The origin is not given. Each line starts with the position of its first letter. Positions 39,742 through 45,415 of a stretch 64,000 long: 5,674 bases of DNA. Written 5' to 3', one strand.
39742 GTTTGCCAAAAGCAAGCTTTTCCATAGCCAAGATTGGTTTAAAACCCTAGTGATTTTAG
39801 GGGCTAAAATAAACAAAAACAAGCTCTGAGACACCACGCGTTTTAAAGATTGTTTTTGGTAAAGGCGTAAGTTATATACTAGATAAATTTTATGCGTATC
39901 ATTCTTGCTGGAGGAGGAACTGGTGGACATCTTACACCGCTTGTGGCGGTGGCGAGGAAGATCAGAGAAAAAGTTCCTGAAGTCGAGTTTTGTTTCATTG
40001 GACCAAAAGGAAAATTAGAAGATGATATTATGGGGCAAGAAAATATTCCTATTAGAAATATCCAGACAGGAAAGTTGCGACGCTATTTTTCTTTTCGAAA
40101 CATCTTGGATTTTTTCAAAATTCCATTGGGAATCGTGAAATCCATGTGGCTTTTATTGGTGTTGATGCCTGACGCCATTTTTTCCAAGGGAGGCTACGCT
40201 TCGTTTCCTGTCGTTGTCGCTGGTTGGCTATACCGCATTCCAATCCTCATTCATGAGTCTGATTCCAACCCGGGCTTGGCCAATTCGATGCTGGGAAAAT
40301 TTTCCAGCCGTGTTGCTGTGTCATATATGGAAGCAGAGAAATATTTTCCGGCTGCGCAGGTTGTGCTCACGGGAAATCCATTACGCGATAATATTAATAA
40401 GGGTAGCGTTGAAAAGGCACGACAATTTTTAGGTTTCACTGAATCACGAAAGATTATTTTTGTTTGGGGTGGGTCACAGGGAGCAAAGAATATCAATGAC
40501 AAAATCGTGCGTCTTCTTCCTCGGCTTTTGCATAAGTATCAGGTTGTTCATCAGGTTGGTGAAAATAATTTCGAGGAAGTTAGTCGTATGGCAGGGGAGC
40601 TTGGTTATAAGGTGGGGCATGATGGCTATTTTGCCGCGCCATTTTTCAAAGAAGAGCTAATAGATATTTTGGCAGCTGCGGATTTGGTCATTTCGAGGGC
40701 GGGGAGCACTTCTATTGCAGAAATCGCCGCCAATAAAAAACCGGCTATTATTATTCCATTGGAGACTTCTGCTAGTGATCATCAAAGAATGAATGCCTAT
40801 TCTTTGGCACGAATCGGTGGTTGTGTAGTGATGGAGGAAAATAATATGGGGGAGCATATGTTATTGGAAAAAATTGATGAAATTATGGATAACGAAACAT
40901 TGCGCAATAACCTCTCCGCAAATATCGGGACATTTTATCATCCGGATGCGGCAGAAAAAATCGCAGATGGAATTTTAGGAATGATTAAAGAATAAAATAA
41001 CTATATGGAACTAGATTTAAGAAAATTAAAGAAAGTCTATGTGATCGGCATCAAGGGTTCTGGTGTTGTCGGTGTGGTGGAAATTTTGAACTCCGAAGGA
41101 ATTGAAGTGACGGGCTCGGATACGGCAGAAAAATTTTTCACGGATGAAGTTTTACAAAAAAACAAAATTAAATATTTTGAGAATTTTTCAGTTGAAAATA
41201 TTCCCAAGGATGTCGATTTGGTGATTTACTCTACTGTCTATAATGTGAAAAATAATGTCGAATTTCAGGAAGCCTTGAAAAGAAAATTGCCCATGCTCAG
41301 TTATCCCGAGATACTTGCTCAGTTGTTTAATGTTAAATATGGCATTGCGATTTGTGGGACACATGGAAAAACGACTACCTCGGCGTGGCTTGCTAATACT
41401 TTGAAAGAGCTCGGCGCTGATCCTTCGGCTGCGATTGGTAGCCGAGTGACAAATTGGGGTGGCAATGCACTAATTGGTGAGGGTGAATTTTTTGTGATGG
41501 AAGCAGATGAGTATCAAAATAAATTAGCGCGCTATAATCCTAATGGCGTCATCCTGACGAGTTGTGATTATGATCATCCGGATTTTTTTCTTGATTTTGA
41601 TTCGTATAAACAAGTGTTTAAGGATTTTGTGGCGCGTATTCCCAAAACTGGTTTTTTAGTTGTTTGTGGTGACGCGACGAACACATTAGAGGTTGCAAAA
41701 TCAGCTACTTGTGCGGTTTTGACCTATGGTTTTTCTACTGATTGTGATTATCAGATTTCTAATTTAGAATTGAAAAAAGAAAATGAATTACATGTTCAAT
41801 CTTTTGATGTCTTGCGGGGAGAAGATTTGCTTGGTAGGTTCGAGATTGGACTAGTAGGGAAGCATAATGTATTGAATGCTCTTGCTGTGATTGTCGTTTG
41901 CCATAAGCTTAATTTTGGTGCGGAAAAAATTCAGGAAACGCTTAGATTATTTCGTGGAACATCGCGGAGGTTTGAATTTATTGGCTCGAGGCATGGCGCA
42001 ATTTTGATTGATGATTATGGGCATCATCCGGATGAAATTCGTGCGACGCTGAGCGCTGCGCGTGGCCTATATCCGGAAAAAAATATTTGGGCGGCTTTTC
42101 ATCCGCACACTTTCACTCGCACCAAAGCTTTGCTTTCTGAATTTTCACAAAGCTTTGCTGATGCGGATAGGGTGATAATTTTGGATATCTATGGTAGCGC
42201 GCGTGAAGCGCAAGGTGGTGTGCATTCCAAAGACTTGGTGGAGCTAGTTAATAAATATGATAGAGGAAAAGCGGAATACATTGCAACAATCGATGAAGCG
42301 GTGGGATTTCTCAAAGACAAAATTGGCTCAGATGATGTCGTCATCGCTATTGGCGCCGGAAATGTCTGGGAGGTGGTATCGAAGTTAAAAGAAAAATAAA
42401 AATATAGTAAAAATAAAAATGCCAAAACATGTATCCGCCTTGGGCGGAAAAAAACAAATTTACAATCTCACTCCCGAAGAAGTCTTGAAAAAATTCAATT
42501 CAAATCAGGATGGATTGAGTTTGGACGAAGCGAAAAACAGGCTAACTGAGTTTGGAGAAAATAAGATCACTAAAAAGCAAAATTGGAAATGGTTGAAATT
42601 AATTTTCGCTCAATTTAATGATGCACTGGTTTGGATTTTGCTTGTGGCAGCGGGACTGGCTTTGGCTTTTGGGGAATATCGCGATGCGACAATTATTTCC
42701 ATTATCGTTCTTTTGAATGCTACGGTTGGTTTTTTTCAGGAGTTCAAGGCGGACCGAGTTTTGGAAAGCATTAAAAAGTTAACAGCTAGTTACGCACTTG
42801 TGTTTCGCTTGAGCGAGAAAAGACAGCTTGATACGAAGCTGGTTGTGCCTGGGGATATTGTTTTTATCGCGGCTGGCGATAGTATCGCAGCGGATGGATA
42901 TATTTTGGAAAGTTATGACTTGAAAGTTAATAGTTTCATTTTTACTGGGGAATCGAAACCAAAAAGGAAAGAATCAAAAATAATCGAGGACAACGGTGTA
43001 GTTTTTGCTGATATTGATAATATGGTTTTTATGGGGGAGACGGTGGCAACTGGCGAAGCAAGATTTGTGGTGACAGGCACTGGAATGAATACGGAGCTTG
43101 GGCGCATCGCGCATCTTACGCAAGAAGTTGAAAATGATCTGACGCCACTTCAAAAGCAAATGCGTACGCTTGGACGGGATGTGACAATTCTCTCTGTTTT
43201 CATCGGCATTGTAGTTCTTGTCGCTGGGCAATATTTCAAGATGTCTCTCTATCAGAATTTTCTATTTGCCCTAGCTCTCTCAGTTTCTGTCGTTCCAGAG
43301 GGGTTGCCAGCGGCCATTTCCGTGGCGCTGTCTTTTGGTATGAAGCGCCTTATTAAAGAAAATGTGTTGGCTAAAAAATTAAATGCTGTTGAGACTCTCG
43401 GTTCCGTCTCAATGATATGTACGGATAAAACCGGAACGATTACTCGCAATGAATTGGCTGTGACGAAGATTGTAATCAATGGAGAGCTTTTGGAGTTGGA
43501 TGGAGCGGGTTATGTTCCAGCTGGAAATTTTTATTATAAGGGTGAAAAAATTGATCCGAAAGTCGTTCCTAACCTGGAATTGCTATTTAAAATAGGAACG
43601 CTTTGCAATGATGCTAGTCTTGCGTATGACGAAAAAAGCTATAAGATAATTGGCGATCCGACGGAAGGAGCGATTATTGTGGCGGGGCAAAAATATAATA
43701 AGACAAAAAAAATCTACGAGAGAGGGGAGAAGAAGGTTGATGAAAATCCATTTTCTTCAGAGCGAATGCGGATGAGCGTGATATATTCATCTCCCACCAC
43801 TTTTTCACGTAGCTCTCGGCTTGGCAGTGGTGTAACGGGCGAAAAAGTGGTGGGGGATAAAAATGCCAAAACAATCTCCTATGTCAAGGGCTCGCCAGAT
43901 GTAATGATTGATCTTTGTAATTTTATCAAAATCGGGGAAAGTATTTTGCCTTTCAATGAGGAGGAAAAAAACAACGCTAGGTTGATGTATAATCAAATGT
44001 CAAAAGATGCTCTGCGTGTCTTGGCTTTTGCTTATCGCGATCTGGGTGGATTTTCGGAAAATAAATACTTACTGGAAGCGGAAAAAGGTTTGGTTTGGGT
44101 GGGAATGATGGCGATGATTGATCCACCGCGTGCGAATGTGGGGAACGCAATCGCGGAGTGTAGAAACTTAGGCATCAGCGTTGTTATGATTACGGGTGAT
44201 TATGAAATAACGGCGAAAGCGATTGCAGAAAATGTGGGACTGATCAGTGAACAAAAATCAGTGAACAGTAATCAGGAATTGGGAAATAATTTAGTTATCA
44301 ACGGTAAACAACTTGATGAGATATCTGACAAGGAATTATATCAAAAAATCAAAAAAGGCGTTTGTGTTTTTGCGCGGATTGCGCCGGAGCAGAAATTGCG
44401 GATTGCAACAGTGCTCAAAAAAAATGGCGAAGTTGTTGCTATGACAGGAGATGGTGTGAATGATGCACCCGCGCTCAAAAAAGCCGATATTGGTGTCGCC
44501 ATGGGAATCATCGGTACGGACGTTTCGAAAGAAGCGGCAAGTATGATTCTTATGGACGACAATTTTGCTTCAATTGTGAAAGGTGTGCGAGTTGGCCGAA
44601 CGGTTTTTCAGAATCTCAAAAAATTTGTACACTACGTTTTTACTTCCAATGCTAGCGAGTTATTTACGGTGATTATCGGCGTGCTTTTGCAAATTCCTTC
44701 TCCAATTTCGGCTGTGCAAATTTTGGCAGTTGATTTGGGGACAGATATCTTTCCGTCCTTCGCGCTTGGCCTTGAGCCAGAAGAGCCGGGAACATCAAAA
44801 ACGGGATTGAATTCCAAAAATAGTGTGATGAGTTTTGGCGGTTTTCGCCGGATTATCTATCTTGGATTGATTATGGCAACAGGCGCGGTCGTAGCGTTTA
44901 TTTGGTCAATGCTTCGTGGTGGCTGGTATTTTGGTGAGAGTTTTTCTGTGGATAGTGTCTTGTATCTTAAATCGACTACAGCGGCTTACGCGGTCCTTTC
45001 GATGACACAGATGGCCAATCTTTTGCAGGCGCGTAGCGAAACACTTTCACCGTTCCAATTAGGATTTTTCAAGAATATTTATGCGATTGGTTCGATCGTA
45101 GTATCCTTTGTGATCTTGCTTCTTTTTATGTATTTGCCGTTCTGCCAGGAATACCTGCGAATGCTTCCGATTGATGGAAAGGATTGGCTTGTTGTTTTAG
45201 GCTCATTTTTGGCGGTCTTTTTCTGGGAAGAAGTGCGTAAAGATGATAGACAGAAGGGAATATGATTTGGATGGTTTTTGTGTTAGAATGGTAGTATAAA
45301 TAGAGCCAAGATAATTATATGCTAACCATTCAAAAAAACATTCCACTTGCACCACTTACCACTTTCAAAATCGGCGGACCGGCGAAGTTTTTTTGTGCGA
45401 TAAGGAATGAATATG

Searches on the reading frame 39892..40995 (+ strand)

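Call 75: search_protein_families(library=pfam, proteins=[window:39892-40995:+], max_evalue=0.0001)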
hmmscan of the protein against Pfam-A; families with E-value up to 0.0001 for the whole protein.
window:39892-40995:+ (367 aa): 2 families
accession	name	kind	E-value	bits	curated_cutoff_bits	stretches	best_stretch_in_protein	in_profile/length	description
PF04101.22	Glyco_tran_28_C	-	7e-35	121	22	1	188-355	1-164/166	Glycosyltransferase family 28 C-terminal domain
PF03033.26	Glyco_transf_28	-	9.3e-34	116.9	26.2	1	3-142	1-138/139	Glycosyltransferase family 28 N-terminal domain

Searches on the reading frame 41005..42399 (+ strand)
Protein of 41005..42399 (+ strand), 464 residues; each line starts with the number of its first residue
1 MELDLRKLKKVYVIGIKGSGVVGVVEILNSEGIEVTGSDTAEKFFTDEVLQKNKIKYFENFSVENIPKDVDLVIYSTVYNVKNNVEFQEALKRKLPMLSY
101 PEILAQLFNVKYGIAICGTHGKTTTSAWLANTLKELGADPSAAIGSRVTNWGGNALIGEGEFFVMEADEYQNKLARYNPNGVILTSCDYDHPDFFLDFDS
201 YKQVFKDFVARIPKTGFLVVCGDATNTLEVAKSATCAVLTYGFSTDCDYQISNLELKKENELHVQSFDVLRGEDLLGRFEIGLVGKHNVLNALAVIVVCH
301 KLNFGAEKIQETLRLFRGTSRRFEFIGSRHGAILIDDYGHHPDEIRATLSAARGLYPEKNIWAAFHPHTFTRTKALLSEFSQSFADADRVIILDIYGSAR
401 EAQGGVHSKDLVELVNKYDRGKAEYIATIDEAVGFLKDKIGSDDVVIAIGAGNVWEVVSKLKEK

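Call 75: search_protein_families(library=pfam, proteins=[window:41005-42399:+], max_evalue=0.0001)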
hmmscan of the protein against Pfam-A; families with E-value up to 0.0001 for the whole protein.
window:41005-42399:+ (464 aa): 3 families
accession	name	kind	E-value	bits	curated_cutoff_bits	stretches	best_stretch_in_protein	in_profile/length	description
PF08245.18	Mur_ligase_M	-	6e-25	88.8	24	1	116-298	1-199/200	Mur ligase middle domain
PF02875.26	Mur_ligase_C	-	7.2e-21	75.8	28.4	1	321-452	1-127/127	Mur ligase, glutamate ligase domain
PF01225.30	Mur_ligase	-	2.8e-13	50.5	21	1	11-112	2-95/95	Mur ligase family, catalytic domain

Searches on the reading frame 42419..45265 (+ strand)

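Call 75: search_protein_families(library=pfam, proteins=[window:42419-45265:+], max_evalue=0.0001)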
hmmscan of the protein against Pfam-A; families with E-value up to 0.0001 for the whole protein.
window:42419-45265:+ (948 aa): 5 families
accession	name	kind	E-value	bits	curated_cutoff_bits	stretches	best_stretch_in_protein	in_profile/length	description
PF00122.25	E1-E2_ATPase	-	4.7e-45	153.8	28.1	1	121-313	2-180/181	E1-E2 ATPase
PF00689.26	Cation_ATPase_C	-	2.7e-37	128.7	27.3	1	760-941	1-173/175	Cation transporting ATPase, C-terminus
PF00690.31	Cation_ATPase_N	-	1.6e-18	66.6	20.4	1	15-80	2-68/69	Cation transporter/ATPase, N-terminus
PF13246.12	Cation_ATPase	-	7.2e-18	64.8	21.7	1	394-503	1-91/91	Cation transport ATPase (P-type)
PF00702.32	Hydrolase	-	2.6e-15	57.8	26.4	1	560-690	87-191/191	haloacid dehalogenase-like hydrolase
